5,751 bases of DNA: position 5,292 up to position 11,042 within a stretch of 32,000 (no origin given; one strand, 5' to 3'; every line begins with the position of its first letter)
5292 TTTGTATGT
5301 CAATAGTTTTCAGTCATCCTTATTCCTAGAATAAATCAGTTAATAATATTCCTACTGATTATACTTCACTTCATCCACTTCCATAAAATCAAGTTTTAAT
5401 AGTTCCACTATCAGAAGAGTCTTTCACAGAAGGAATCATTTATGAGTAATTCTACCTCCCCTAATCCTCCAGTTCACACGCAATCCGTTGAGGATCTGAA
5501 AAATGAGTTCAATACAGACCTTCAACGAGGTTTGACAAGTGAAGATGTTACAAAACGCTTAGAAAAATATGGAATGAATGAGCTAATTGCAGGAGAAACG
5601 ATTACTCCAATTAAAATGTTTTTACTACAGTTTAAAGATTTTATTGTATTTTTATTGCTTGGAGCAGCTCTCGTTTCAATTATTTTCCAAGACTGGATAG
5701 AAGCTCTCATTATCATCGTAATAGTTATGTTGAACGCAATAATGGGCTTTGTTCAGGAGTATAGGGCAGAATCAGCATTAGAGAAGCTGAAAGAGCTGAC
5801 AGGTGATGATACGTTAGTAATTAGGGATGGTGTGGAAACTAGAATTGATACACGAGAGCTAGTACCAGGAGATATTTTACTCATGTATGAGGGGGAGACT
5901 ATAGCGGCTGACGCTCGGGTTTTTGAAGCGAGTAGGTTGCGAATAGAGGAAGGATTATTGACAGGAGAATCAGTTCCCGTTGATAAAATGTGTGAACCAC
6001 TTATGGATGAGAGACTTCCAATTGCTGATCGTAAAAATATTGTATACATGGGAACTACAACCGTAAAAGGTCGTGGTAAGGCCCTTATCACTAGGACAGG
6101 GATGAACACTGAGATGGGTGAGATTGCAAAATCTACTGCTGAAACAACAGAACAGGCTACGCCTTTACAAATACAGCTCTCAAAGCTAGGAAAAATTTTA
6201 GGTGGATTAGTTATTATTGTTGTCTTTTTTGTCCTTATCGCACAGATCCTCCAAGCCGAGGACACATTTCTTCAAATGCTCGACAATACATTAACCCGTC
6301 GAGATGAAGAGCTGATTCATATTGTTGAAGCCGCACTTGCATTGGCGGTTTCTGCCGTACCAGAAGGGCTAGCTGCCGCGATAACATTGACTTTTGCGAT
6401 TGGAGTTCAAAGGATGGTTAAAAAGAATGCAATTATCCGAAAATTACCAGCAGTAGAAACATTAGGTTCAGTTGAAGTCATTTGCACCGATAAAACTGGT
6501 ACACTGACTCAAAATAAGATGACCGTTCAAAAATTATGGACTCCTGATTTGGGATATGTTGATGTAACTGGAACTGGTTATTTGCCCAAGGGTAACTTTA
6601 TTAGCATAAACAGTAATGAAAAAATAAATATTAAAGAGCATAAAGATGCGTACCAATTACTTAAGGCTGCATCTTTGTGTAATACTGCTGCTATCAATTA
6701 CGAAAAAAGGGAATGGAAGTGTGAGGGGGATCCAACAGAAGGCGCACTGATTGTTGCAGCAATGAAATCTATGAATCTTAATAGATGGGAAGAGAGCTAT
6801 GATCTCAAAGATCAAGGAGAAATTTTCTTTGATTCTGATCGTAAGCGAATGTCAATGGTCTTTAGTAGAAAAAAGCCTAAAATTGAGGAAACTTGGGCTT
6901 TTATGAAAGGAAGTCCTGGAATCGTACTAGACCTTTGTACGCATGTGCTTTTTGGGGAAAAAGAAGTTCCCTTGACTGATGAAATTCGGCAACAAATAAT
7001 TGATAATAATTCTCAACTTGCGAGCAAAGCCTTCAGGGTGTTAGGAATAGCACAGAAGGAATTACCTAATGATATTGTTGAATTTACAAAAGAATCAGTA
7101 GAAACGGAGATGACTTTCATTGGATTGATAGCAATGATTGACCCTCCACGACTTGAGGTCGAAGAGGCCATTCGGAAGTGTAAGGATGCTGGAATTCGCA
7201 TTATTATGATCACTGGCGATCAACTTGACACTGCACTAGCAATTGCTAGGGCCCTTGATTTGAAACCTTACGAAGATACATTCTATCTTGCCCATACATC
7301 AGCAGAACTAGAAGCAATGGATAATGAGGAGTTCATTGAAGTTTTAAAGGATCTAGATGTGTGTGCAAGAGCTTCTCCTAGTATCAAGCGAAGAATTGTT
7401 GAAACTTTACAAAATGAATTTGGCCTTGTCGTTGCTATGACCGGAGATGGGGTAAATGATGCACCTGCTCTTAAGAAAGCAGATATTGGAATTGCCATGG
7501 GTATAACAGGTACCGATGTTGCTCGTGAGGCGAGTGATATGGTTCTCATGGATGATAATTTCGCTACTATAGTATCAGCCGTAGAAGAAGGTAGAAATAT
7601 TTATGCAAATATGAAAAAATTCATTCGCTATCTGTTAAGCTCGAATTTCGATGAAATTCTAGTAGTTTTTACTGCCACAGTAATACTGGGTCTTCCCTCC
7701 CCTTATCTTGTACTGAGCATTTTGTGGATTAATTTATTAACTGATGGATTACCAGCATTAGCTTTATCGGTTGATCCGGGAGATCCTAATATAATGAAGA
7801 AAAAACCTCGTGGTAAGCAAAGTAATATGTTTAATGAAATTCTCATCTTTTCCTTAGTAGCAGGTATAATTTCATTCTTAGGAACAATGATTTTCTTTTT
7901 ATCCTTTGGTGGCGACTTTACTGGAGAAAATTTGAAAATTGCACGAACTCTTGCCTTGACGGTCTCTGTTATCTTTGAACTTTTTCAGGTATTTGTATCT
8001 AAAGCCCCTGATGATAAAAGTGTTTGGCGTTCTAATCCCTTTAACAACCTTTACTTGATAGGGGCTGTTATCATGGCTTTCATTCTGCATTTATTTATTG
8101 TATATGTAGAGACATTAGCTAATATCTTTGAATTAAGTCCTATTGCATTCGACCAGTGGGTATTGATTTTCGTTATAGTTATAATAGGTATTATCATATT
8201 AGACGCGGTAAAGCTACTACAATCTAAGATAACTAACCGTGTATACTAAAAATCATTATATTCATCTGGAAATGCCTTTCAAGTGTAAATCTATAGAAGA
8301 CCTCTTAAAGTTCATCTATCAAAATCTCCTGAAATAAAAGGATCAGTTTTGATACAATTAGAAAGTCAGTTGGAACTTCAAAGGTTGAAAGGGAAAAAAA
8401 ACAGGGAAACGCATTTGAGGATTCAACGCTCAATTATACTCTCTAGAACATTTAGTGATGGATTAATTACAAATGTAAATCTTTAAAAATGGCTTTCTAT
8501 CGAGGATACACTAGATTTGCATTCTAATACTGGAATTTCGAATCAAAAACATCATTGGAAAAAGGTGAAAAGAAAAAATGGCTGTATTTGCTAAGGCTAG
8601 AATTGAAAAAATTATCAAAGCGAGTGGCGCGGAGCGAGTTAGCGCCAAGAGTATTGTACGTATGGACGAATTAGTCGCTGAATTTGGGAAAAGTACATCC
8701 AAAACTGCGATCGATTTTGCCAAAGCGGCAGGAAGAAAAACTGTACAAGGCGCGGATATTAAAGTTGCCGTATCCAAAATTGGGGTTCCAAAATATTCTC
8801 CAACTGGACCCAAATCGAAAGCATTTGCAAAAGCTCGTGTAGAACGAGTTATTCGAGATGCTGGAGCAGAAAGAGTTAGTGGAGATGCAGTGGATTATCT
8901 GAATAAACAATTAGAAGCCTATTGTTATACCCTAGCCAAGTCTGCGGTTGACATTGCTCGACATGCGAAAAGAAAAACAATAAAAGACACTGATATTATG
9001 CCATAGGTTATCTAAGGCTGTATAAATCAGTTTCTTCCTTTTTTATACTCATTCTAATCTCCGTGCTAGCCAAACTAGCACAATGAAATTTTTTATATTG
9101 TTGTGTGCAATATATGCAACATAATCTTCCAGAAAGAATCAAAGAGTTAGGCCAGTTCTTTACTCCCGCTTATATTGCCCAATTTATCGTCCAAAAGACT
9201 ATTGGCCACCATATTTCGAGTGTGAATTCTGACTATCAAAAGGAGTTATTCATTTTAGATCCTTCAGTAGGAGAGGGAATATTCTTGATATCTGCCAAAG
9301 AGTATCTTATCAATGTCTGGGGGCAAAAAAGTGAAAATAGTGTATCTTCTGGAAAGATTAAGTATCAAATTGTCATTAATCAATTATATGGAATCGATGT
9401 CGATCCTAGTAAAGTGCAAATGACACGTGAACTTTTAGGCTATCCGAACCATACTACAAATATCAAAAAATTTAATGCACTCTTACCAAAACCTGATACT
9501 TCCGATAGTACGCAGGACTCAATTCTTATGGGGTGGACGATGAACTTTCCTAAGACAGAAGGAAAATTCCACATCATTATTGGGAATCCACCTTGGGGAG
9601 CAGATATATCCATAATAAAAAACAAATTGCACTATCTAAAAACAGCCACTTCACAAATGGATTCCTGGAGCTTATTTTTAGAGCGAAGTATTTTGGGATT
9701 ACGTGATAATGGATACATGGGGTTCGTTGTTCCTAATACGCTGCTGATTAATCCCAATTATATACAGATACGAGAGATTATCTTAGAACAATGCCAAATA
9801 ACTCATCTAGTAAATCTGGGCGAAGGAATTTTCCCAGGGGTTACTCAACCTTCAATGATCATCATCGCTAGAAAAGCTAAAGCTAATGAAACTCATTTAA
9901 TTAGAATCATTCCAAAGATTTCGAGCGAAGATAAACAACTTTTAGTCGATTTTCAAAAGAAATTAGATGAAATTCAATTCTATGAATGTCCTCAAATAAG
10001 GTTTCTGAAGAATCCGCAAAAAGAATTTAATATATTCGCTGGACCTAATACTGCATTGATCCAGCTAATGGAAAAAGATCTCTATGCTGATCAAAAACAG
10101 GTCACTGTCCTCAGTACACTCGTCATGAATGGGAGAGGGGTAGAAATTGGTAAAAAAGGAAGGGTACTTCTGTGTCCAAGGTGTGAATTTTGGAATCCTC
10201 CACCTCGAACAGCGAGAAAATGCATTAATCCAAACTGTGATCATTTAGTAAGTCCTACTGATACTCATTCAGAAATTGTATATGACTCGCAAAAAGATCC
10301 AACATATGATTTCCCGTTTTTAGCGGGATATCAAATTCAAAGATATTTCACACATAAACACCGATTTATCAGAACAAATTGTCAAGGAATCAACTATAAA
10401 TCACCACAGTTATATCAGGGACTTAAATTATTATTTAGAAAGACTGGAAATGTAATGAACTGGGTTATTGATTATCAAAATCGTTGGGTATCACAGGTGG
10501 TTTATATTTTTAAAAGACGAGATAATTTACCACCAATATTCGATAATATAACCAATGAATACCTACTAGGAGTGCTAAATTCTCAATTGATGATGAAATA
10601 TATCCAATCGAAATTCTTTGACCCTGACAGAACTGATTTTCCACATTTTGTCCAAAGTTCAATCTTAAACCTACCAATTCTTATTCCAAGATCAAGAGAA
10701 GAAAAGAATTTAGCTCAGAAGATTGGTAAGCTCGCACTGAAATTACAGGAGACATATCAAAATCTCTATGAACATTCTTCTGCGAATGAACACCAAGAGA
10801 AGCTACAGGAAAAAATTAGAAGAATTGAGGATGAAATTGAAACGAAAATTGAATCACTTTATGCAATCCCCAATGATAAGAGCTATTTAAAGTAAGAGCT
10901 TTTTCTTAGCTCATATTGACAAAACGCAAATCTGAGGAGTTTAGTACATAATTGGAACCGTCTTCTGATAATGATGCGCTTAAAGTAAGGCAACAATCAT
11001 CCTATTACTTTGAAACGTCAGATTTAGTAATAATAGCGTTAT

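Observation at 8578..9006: Histone doublet in which neither fold has a complete tetramerisation surface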

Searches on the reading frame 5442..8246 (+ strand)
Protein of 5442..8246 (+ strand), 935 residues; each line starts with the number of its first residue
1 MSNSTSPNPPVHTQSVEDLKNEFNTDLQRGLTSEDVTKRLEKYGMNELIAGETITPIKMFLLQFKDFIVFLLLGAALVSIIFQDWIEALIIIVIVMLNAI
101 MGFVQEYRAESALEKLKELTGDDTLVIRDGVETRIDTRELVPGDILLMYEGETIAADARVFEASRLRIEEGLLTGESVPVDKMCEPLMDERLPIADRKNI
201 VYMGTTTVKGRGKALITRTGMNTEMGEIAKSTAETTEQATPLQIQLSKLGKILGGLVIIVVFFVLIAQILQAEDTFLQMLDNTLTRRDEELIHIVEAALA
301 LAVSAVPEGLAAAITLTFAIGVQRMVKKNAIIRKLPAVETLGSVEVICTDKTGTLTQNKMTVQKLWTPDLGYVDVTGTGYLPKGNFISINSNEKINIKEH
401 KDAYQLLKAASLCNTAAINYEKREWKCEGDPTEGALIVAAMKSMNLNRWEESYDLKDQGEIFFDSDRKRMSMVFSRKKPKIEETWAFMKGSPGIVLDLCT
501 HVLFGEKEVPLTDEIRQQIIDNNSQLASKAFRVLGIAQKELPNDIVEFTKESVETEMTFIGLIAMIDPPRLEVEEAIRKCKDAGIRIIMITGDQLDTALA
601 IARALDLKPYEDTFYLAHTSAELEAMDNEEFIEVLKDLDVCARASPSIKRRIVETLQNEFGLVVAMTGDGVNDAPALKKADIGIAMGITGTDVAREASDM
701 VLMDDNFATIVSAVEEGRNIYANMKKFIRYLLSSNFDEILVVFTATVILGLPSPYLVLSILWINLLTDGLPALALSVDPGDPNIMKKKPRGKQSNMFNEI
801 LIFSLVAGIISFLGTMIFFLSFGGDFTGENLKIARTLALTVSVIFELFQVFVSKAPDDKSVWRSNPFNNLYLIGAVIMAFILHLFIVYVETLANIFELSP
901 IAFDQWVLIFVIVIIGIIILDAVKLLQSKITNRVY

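Call 30: search_protein_families(library=pfam, proteins=[window:5442-8246:+], max_evalue=0.001)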
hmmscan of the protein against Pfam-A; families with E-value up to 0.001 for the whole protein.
window:5442-8246:+ (935 aa): 6 families
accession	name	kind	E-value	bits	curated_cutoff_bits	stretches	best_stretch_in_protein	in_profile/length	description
PF00122.25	E1-E2_ATPase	-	7.6e-47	159.6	28.1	1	119-328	2-181/181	E1-E2 ATPase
PF00689.26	Cation_ATPase_C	-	1.3e-38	133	27.3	1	752-926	1-175/175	Cation transporting ATPase, C-terminus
PF00702.32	Hydrolase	-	1.4e-19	71.7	26.4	1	346-681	3-191/191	haloacid dehalogenase-like hydrolase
PF00690.31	Cation_ATPase_N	-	1.5e-19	69.8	20.4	1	12-79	2-69/69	Cation transporter/ATPase, N-terminus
PF13246.12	Cation_ATPase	-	8.1e-19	67.9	21.7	1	412-502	2-91/91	Cation transport ATPase (P-type)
PF08282.18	Hydrolase_3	-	0.00026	21.3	20.9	0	664-706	206-247/255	haloacid dehalogenase-like hydrolase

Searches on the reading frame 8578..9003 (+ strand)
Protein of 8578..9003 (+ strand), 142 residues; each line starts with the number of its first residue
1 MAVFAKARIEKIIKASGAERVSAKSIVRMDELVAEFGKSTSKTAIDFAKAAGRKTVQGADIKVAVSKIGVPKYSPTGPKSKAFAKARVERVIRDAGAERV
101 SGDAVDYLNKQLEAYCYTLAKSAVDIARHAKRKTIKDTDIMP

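Call 4: search_protein_families(library=pfam, proteins=[window:8578-9003:+], max_evalue=1)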
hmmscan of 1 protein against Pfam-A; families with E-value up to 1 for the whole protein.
window:8578-9003:+ (142 aa): 10 families
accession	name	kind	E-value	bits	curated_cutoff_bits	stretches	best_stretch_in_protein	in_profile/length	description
PF00808.29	CBFD_NFYB_HMF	-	4.7e-25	88.1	21.4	2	85-140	5-61/65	Histone-like transcription factor (CBF/NF-Y) and archaeal histone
PF00125.30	Histone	-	6.9e-15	55.8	26.4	2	84-140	54-115/122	Core histone H2A/H2B/H3/H4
PF15630.12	CENP-S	-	1.8e-08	35.1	28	2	11-65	13-70/76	CENP-S protein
PF15511.12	CENP-T_C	-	1e-07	32.4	28.1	2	91-141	20-71/108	Centromere kinetochore component CENP-T histone fold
PF07524.19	Bromo_TP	-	4.2e-06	27.1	24.6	2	84-141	8-65/77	Bromodomain associated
PF02291.21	TFIID-31kDa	-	9.2e-05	23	29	1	9-79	11-81/122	Transcription initiation factor IID, 31kD subunit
PF02269.22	TFIID-18kDa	-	0.036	14.5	27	0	23-65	22-64/93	Transcription initiation factor IID, 18kD subunit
PF03847.19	TFIID_20kDa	-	0.064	14.2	27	0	98-140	16-58/68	Transcription initiation factor TFIID subunit A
PF09123.17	DUF1931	-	0.074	13.7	21.8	0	89-140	2-53/138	Domain of unknown function (DUF1931)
PF08369.16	PCP_red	-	0.31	11.6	32.5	0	83-105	19-41/45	Proto-chlorophyllide reductase 57 kD subunit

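Call 5: search_solved_structures(query=window:8578-9003:+, max_evalue=1, show_alignments=3)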
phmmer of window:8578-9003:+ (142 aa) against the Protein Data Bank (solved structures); distinct sequences matched with E-value up to 1: 115 (the best 60 are shown).
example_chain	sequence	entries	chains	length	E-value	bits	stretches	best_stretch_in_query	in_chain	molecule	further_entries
9qv6_A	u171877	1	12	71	6.1e-15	58.9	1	82-140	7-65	Archaeal histone A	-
9qv5_A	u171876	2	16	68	6.5e-15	58.8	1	83-140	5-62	Archaeal histone A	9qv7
1ku5_A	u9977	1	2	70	4.5e-11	46.4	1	86-140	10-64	HPhA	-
1f1e_A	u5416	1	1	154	7.2e-10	42.5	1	4-66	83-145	HISTONE FOLD PROTEIN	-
1a7w_A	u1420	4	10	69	2.7e-09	40.6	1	86-140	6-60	HISTONE HMFB | PROTEIN (HISTONE HMFB) | HISTONE B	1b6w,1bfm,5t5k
1hta_A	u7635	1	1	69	1.8e-08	38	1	86-140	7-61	HISTONE HMFA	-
1b67_A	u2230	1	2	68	1.8e-08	38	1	86-140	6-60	PROTEIN (HISTONE HMFA)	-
2yfv_B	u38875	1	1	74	0.00017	25.1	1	83-141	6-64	HISTONE H4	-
2yfw_B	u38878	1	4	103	0.00033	24.2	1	82-141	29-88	HISTONE H4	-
6uph_B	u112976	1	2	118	0.00047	23.7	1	82-141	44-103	Histone H4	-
6qld_b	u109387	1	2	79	0.00057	23.5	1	83-141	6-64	Histone H4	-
1p3o_B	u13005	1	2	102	0.00076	23.1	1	82-140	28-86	Histone H4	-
7xay_E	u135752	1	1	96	0.00078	23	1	82-141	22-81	Histone H4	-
8x2x_B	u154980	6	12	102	0.00087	22.9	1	82-141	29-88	Histone H4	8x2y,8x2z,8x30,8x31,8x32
1id3_B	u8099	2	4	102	0.00088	22.9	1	82-141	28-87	HISTONE H4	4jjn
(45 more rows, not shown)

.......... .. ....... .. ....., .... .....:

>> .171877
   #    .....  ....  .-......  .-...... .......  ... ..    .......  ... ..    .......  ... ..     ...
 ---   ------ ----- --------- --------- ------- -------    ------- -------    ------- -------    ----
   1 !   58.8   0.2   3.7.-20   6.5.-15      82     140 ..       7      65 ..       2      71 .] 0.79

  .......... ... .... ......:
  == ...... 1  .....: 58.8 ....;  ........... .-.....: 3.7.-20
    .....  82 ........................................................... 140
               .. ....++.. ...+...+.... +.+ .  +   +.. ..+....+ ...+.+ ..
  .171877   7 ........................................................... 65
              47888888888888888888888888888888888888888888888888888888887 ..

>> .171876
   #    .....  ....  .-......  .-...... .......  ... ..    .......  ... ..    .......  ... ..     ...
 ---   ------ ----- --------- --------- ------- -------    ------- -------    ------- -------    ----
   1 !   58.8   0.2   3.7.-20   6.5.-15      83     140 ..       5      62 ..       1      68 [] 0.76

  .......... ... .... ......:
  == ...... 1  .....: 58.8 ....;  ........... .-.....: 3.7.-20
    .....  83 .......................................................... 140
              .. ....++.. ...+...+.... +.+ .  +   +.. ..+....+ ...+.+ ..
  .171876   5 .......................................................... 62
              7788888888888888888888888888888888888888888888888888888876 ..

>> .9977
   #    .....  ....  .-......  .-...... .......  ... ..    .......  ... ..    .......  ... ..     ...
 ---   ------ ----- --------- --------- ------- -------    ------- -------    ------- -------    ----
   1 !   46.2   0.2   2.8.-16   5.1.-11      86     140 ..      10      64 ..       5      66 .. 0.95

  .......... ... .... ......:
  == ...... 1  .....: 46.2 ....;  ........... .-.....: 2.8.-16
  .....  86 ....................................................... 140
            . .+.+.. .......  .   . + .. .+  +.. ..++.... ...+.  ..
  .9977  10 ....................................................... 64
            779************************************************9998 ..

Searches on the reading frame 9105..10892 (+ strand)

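Call 30: search_protein_families(library=pfam, proteins=[window:9105-10892:+], max_evalue=0.001)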
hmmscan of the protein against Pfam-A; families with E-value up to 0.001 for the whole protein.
window:9105-10892:+ (596 aa): 5 families
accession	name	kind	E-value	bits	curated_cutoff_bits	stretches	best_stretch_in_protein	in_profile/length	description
PF07669.17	Eco57I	-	4.7e-23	82.6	25.3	1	92-243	1-171/171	Eco57I restriction-modification methylase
PF02384.22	N6_Mtase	-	1.7e-22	80.6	20.4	1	4-270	14-245/311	N-6 DNA Methylase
PF12950.13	TaqI_C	-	3.8e-14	53.4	26.5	1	404-525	2-118/118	TaqI-like C-terminal specificity domain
PF20473.4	MmeI_Mtase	-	8e-05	22.4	27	1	47-171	20-152/259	MmeI, DNA-methyltransferase domain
PF01170.24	UPF0020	-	0.00019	21.6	22.3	0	42-169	24-136/197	RMKL-like, methyltransferase domain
